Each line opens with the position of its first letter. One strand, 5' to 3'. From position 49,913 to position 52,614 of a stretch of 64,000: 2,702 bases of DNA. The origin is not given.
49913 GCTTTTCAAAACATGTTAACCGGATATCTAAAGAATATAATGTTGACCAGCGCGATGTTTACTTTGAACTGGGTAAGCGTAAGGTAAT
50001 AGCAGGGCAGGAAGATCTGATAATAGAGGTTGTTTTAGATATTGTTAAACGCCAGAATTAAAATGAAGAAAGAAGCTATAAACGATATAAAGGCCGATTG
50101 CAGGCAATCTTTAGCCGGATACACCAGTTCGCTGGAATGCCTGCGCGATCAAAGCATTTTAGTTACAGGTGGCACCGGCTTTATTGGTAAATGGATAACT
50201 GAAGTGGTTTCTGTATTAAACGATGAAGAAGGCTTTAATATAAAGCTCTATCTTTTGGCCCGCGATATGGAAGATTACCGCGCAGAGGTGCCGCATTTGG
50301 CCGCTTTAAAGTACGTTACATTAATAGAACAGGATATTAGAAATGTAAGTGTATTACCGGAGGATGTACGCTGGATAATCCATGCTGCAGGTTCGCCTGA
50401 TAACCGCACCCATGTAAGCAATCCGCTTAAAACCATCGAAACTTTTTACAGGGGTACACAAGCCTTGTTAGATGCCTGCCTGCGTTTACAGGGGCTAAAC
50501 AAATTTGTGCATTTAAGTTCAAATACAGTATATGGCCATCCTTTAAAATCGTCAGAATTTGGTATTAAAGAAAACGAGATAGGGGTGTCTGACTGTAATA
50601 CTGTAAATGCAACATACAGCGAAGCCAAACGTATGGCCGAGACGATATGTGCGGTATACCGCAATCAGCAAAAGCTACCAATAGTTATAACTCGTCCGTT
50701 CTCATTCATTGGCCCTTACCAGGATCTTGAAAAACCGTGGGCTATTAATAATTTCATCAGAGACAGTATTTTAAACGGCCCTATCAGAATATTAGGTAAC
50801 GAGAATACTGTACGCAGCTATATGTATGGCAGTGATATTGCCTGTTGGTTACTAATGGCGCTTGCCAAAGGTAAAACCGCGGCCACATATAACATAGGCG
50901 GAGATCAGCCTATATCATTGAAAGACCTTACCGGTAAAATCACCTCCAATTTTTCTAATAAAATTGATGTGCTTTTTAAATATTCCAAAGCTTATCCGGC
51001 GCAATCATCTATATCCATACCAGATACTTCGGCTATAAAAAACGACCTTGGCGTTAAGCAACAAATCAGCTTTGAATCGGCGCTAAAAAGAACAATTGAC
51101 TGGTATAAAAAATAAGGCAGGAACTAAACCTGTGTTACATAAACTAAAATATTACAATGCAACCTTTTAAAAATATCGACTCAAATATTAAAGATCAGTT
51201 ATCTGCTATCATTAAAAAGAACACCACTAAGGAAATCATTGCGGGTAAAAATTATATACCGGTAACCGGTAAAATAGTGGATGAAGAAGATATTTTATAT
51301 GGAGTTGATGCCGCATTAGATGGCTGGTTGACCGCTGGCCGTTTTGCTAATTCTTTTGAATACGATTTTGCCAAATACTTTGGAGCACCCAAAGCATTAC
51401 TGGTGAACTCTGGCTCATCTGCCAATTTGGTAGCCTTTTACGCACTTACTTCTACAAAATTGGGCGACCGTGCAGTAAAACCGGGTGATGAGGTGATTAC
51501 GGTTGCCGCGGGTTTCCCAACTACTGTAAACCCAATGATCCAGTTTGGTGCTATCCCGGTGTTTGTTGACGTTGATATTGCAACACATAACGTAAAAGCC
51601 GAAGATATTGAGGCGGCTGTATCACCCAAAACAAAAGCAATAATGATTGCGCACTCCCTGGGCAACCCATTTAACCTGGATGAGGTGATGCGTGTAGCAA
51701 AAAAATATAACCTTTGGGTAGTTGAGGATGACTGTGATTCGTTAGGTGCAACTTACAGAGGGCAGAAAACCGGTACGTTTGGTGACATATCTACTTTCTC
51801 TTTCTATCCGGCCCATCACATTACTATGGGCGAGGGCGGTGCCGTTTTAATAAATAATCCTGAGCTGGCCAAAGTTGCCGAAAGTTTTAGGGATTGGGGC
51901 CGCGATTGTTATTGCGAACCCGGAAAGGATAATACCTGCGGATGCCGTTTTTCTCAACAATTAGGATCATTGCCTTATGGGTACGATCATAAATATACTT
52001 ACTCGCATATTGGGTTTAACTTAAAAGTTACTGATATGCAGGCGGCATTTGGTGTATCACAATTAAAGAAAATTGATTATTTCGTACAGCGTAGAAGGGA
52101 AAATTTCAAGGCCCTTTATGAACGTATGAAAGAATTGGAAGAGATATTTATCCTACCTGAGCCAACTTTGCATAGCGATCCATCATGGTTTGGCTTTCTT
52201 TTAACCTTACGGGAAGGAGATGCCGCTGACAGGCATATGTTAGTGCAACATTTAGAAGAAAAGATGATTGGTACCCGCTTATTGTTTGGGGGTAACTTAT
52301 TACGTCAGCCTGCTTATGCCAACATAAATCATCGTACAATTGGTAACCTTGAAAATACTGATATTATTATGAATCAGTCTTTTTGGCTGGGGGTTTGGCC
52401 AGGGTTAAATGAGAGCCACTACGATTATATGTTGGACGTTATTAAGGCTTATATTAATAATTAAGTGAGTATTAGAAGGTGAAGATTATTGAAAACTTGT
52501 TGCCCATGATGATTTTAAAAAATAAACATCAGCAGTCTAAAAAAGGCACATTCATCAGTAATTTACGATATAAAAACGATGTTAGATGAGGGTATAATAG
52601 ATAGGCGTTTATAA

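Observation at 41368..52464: CDP-3,6-dideoxyhexose pathway fused to a ThDP-dependent C-branching module (yersiniose-type chemistry) inside a Bacteroidota polysaccharide locus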

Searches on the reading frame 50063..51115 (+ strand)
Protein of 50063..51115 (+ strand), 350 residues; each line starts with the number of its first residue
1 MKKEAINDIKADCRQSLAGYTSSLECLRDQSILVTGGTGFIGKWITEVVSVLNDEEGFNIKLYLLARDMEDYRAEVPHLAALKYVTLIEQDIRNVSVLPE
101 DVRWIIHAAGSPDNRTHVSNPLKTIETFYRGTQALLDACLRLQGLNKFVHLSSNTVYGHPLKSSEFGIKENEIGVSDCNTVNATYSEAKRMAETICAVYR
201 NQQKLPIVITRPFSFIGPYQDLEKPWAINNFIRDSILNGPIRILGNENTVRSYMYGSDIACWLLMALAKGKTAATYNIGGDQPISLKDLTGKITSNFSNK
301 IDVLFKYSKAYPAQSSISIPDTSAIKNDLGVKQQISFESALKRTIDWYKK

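Call 3: search_protein_families(library=pfam, proteins=[window:50063-51115:+])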
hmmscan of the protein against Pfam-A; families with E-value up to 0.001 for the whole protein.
window:50063-51115:+ (350 aa): 5 families
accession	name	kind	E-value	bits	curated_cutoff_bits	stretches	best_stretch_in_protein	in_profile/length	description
PF01370.27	Epimerase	-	1.6e-36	126.3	20.9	1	32-279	1-240/240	NAD dependent epimerase/dehydratase family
PF16363.11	GDP_Man_Dehyd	-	4.4e-28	99.1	27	1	33-343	1-331/332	GDP-mannose 4,6 dehydratase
PF07993.18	NAD_binding_4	-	2.9e-15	56.6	20.1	1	96-213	83-205/258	Male sterility protein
PF01073.25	3Beta_HSD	-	2.4e-14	53.5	22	1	33-267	1-229/280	3-beta hydroxysteroid dehydrogenase/isomerase family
PF02719.21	Polysacc_synt_2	-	0.00018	21.2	20.2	1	32-153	1-128/293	Polysaccharide biosynthesis protein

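Call 4: search_protein_families(library=ncbifam, proteins=[window:50063-51115:+])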
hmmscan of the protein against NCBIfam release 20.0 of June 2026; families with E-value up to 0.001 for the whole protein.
window:50063-51115:+ (350 aa): 20 families
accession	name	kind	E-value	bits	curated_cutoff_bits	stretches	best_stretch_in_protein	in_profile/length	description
TIGR01181.1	dTDP_gluc_dehyt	equivalog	3e-36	125.1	365.1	1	32-349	2-312/321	dTDP-glucose 4,6-dehydratase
TIGR04180.1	EDH_00030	hypoth_equivalog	1.2e-19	70.5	475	1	32-318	1-277/297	NAD-dependent 4,6-dehydratase LegB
TIGR01179.1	galE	equivalog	1.3e-19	70.2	262.3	1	32-219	2-180/332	UDP-glucose 4-epimerase GalE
NF007490.0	PRK10084.1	subfamily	1.6e-17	63.5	649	1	32-348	3-334/361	dTDP-glucose 4,6-dehydratase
NF007582.0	PRK10217.1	equivalog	5.8e-16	58.5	698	1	31-348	3-331/355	dTDP-glucose 4,6-dehydratase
TIGR03466.1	HpnA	hypoth_equivalog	6.5e-15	54.8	367.65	1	32-295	3-244/327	hopanoid-associated sugar epimerase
TIGR02622.1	CDP_4_6_dhtase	equivalog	9.6e-14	51.3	278.45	1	28-349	3-331/352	CDP-glucose 4,6-dehydratase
TIGR02197.1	heptose_epim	equivalog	5.6e-12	45.4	274.6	1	32-349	1-314/316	ADP-glyceromanno-heptose 6-epimerase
NF008872.0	PRK11908.1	equivalog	7.3e-11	41.7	294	1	31-349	3-336/349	bifunctional UDP-4-keto-pentose/UDP-xylose synthase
NF005998.1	PRK08125.1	equivalog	1.9e-08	33.2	777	1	24-222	310-500/649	bifunctional UDP-4-amino-4-deoxy-L-arabinose formyltransferase/UDP-glucuronic acid oxidase ArnA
NF047922.1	GDPFucSynFcl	equivalog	3.2e-08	33.4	500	1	143-348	95-301/308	GDP-L-fucose synthase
NF007956.0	PRK10675.1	subfamily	4.2e-08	32.7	394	1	32-219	3-184/338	UDP-glucose 4-epimerase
TIGR03589.1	PseB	equivalog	4.3e-08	32.5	407.75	1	28-154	3-126/324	UDP-N-acetylglucosamine 4,6-dehydratase (inverting)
NF042422.1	oxyalk_red_OleD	equivalog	1.8e-07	30.9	580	1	32-221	3-174/329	2-alkyl-3-oxoalkanoate reductase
NF042423.1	oxyalk_red_Shew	equivalog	6.4e-06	25.5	580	1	30-294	9-254/331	2-alkyl-3-oxoalkanoate reductase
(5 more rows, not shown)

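Call 26: search_solved_structures(query=window:50063-51115:+, max_evalue=1e-10)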
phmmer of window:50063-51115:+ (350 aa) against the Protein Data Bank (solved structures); distinct sequences matched with E-value up to 1e-10: 28.
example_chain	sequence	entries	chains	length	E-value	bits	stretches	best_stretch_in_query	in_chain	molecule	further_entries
1r6d_A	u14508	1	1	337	8.4e-23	84.3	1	32-349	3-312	TDP-glucose-4,6-dehydratase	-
2b69_A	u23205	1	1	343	3e-22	82.5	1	30-350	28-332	UDP-glucuronate decarboxylase 1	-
4gll_A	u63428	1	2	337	4e-22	82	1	30-350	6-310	UDP-glucuronic acid decarboxylase 1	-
1r66_A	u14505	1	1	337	4.2e-22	82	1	32-349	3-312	TDP-glucose-4,6-dehydratase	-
4m55_A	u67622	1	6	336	2.1e-21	79.6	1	31-350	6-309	UDP-glucuronic acid decarboxylase 1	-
4lk3_A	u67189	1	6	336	3e-21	79.2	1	31-350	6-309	UDP-glucuronic acid decarboxylase 1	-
8vr2_A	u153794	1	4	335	6.2e-21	78.1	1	28-348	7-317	NAD-dependent epimerase/dehydratase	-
6bi4_A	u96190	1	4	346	6.7e-19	71.5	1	30-350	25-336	dTDP-glucose 4,6-dehydratase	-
6vlo_A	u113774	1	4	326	2.6e-18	69.5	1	30-295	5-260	Putative dTDP-D-glucose 4,6-dehydratase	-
2hun_A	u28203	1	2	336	2.7e-18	69.4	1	30-350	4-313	336aa long hypothetical dTDP-glucose 4,6-dehydratase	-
8v4g_A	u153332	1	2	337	5.7e-18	68.4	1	23-303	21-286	Putative nucleotide sugar dehydratase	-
8v4h_A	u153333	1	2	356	6.7e-18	68.2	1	23-303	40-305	Putative nucleotide sugar dehydratase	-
6zl6_A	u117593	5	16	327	6.8e-18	68.1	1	31-349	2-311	Epimerase domain-containing protein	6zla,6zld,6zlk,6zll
1g1a_A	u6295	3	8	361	1.8e-17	66.7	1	31-348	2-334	DTDP-D-GLUCOSE 4,6-DEHYDRATASE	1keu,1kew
6zlj_A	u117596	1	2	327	1.9e-17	66.7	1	31-349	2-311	Epimerase domain-containing protein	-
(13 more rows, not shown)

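Call 59: search_solved_structures(query=window:50063-51115:+, max_evalue=1e-20, show_alignments=2)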
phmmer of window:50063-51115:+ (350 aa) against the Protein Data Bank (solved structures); distinct sequences matched with E-value up to 1e-20: 7.
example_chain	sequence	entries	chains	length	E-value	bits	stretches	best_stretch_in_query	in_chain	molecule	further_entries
1r6d_A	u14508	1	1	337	8.4e-23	84.3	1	32-349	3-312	TDP-glucose-4,6-dehydratase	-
2b69_A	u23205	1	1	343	3e-22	82.5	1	30-350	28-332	UDP-glucuronate decarboxylase 1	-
4gll_A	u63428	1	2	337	4e-22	82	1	30-350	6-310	UDP-glucuronic acid decarboxylase 1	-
1r66_A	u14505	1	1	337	4.2e-22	82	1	32-349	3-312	TDP-glucose-4,6-dehydratase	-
4m55_A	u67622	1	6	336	2.1e-21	79.6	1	31-350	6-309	UDP-glucuronic acid decarboxylase 1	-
4lk3_A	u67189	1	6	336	3e-21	79.2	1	31-350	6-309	UDP-glucuronic acid decarboxylase 1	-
8vr2_A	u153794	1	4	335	6.2e-21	78.1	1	28-348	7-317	NAD-dependent epimerase/dehydratase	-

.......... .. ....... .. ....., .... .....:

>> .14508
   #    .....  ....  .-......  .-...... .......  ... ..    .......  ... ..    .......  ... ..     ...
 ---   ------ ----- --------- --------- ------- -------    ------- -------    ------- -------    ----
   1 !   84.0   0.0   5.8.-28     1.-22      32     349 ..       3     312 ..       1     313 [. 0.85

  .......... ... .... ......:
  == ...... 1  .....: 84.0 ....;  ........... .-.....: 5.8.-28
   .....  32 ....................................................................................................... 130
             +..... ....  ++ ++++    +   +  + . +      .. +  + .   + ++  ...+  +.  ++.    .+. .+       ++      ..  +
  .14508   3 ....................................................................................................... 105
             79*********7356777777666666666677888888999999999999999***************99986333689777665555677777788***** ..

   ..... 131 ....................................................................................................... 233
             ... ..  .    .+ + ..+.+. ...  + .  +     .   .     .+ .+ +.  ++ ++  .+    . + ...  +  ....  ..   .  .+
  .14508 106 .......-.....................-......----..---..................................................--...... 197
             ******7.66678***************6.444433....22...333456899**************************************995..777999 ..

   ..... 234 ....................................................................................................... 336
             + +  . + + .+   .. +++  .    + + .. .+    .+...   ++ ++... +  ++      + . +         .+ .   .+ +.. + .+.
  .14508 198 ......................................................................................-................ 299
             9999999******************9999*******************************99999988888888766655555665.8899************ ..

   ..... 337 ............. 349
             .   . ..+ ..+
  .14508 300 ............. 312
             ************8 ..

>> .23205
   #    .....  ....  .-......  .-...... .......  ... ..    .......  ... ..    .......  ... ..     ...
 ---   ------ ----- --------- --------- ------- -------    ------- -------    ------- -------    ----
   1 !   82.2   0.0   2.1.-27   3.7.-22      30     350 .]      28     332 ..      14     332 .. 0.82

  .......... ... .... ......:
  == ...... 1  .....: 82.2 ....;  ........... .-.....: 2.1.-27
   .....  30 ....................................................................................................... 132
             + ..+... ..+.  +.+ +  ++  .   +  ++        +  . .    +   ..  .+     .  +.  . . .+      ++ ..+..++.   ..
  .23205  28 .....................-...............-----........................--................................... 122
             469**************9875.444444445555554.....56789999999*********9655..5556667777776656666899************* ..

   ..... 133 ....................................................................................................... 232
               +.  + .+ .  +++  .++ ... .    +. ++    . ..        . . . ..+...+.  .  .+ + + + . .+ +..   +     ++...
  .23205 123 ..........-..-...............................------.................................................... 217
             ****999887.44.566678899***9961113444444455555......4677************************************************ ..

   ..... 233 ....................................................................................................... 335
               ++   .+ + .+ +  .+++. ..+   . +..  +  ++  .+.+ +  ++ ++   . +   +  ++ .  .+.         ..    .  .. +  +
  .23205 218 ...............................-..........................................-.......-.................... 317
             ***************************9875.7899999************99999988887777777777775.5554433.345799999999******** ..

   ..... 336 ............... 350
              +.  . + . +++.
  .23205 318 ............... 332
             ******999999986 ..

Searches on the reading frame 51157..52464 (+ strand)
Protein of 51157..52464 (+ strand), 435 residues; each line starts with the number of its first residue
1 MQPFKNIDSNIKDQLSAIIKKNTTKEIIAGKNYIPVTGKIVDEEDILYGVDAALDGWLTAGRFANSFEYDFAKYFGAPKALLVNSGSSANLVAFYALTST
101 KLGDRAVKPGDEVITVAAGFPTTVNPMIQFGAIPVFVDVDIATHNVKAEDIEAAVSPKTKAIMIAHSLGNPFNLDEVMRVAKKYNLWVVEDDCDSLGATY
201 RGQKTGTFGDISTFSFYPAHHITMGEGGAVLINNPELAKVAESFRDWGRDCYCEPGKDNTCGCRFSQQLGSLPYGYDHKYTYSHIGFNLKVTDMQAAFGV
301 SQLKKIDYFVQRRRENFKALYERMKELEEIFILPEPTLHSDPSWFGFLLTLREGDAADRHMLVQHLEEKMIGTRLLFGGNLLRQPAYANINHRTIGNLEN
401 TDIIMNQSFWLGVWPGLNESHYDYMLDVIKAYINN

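Call 3: search_protein_families(library=pfam, proteins=[window:51157-52464:+])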
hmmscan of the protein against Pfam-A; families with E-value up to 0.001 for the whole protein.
window:51157-52464:+ (435 aa): 5 families
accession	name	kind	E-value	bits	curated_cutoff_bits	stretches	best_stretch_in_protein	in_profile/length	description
PF01041.23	DegT_DnrJ_EryC1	-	1.1e-96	324.7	19.8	1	44-428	6-358/360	DegT/DnrJ/EryC1/StrS aminotransferase family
PF01053.26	Cys_Met_Meta_PP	-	5.4e-05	22.4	27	1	65-215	55-195/381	Cys/Met metabolism PLP-dependent enzyme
PF01212.27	Beta_elim_lyase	-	6e-05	23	27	1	65-198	35-175/288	Beta-eliminating lyase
PF00155.27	Aminotran_1_2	-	0.00029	20.6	19.7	1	64-192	44-186/361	Aminotransferase class I and II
PF00266.25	Aminotran_5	-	0.00033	20.2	21.5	1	70-196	51-180/371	Aminotransferase class-V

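Call 4: search_protein_families(library=ncbifam, proteins=[window:51157-52464:+])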
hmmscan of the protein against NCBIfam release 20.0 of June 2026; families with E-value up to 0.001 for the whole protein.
window:51157-52464:+ (435 aa): 19 families
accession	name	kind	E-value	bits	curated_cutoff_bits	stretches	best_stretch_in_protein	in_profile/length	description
NF011936.0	PRK15407.1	equivalog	1.1e-210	699.9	423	1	8-434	10-437/440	lipopolysaccharide biosynthesis protein RfbH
TIGR03588.1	PseC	equivalog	2.2e-65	221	423.5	1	34-430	2-377/380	UDP-4-amino-4,6-dideoxy-N-acetyl-beta-L-altrosamine transaminase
TIGR04181.1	NHT_00031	hypoth_equivalog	6.5e-54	183.2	420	2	51-242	18-218/359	LegC family aminotransferase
NF008687.0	PRK11706.1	equivalog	1.4e-53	182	375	2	60-250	29-211/375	dTDP-4-amino-4,6-dideoxygalactose transaminase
TIGR02379.1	ECA_wecE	subfamily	6.2e-47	160.1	434.85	1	55-433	23-375/376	dTDP-4-amino-4,6-dideoxy-D-glucose transaminase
NF008658.2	PRK11658.1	equivalog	4.4e-46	157.3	631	1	32-431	3-375/379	UDP-4-amino-4-deoxy-L-arabinose aminotransferase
TIGR04427.1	PLP_DesI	equivalog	4.5e-29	101.8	650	1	41-251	29-231/390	dTDP-4-dehydro-6-deoxyglucose aminotransferase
NF005816.0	PRK07682.1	equivalog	2.9e-08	32.8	620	1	101-193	104-204/390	aminotransferase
NF005817.0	PRK07683.1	equivalog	2.8e-07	29.6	575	1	107-195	110-204/387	aminotransferase A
NF006488.0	PRK08912.1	equivalog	4.9e-07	29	498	1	96-171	99-171/387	aminotransferase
NF004770.0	PRK06108.1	subfamily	5.6e-07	28.7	422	1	106-194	116-212/396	pyridoxal phosphate-dependent aminotransferase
NF005744.0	PRK07568.1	subfamily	0.00018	20.5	389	1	106-206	108-215/398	pyridoxal phosphate-dependent aminotransferase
NF041091.1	asp_aminotase_Arch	equivalog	0.00018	20.5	550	1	107-192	108-200/376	aspartate aminotransferase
NF009079.0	PRK12414.1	subfamily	0.0002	20.5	481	1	106-166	110-170/384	methionine aminotransferase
NF004975.0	PRK06348.1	equivalog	0.00033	19.8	549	1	107-225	110-230/384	pyridoxal phosphate-dependent aminotransferase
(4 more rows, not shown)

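Call 27: search_solved_structures(query=window:51157-52464:+, max_evalue=1e-30, show_alignments=1)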
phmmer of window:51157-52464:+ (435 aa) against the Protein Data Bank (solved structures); distinct sequences matched with E-value up to 1e-30: 26.
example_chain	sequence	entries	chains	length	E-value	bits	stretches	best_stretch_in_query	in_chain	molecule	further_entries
3bcx_A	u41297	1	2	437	1.2e-172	577.8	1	25-429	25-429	CDP-6-deoxy-L-threo-D-glycero-4-hexulose-3-dehydrase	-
3bb8_A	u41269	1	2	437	2.1e-171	573.7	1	25-429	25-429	CDP-4-keto-6-deoxy-D-glucose-3-dehydrase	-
2gms_A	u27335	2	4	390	1.6e-55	191.9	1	49-429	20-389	Putative pyridoxamine 5-phosphate-dependent dehydrase, Wbdk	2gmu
3b8x_A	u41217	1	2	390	1.4e-54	188.8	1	49-429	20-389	Pyridoxamine 5-phosphate-dependent dehydrase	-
2r0t_A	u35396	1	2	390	2.3e-54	188.1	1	49-429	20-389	Pyridoxamine 5-phosphate-dependent dehydrase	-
3gr9_A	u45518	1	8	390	5.1e-54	186.9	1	49-429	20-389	ColD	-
9wvy_A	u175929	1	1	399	8.2e-50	173.1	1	41-390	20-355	Putative NDP-4-keto-6-deoxyglucose-3-dehydratase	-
7b0m_AAA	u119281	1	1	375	6.5e-49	170.1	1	42-241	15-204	Sugar aminotransferase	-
7b0d_A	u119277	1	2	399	3e-45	158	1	45-249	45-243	Glutamine--scyllo-inositol transaminase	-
3bn1_A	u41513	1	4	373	3.1e-45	158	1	48-250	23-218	Perosamine synthetase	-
3dr7_A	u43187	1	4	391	3.8e-45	157.7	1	48-250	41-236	Putative perosamine synthetase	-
3dr4_A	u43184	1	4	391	5.3e-45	157.2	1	48-250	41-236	Putative perosamine synthetase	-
3frk_A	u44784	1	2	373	8.1e-42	146.7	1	56-248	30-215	QdtB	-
5k8b_A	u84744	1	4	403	9.4e-40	139.9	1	99-349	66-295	8-amino-3,8-dideoxy-alpha-D-manno-octulosonate transaminase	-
4lc3_A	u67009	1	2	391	6.9e-39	137.1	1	33-248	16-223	Putative UDP-4-amino-4-deoxy-l-arabinose--oxoglutarate aminotransferase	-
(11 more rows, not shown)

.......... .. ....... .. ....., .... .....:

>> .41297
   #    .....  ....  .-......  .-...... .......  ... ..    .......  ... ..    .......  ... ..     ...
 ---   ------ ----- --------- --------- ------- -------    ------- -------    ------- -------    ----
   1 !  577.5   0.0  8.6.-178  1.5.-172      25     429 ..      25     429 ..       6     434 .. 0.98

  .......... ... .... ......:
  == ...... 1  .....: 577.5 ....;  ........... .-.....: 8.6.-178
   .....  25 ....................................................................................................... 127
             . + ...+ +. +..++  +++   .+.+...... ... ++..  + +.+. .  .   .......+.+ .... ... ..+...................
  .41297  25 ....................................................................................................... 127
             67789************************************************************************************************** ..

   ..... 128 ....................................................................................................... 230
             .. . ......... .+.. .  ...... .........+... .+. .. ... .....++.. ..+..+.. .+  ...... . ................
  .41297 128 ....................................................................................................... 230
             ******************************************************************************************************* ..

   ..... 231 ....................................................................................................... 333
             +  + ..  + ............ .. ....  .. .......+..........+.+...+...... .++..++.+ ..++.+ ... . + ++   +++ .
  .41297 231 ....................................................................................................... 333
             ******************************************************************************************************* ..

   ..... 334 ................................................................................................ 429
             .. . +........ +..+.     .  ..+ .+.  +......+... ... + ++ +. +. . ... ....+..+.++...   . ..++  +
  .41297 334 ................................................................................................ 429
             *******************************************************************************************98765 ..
